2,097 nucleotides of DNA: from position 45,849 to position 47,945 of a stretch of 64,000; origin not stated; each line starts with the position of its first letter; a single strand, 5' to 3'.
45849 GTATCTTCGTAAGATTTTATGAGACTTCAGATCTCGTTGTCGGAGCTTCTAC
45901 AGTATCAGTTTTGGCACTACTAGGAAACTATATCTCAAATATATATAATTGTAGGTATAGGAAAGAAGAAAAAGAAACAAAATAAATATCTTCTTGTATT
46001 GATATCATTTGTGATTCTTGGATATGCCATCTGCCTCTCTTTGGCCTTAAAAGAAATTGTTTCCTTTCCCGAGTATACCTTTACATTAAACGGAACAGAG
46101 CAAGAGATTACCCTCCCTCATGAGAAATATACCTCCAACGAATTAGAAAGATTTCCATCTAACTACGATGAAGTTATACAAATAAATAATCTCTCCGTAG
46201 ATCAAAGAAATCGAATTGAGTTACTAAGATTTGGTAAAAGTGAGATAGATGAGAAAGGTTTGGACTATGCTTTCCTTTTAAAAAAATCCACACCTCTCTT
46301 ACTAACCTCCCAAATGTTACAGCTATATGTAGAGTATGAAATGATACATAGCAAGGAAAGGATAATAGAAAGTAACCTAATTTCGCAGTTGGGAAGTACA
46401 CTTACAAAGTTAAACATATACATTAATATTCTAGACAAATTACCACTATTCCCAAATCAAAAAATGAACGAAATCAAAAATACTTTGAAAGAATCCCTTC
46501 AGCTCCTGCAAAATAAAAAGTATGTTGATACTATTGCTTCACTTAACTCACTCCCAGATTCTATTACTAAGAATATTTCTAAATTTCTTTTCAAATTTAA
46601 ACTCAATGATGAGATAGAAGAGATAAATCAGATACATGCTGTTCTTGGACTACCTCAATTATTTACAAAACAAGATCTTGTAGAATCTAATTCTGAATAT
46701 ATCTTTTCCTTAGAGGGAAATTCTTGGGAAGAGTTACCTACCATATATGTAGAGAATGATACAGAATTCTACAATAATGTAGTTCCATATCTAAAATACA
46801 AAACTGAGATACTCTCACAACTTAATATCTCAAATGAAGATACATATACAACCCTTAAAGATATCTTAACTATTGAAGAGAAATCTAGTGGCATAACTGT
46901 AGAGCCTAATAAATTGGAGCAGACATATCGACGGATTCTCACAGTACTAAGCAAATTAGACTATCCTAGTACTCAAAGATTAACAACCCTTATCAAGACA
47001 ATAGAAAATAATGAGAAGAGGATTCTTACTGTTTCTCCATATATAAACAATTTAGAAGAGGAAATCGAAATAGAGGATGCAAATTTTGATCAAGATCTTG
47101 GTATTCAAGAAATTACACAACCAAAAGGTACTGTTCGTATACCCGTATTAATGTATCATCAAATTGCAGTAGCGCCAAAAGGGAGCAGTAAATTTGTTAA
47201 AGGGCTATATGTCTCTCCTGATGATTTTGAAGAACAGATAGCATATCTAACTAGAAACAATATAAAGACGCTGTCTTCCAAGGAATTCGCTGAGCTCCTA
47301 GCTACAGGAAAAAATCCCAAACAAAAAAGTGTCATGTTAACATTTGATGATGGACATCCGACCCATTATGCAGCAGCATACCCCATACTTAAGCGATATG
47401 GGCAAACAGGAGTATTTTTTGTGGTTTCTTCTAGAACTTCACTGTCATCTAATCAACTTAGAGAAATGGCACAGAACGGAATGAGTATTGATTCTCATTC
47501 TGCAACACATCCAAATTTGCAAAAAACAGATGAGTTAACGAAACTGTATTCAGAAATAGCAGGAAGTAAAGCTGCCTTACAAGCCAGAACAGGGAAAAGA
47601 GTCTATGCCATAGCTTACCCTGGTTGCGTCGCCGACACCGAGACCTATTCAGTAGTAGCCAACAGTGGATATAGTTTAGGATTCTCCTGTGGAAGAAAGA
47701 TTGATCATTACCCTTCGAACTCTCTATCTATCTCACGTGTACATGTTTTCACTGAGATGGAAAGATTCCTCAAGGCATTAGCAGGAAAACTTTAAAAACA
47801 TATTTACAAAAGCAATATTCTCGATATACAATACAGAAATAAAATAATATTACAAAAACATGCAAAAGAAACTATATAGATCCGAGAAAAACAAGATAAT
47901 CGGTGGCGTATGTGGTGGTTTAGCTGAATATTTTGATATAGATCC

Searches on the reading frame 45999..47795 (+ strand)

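Call 37: search_protein_families(library=ncbifam, proteins=[window:45999-47795:+], max_evalue=1e-10)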
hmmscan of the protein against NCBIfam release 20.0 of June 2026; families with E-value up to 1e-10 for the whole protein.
window:45999-47795:+ (598 aa): 2 families
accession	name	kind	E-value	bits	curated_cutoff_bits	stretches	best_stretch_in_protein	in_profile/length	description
TIGR03938.2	deacetyl_PgaB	equivalog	2.1e-19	69.3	321.9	1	383-489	5-110/621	poly-beta-1,6-N-acetyl-D-glucosamine N-deacetylase PgaB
TIGR03933.1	PIA_icaB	equivalog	1.5e-15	57.4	248.35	1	396-585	26-231/245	intercellular adhesin biosynthesis polysaccharide N-deacetylase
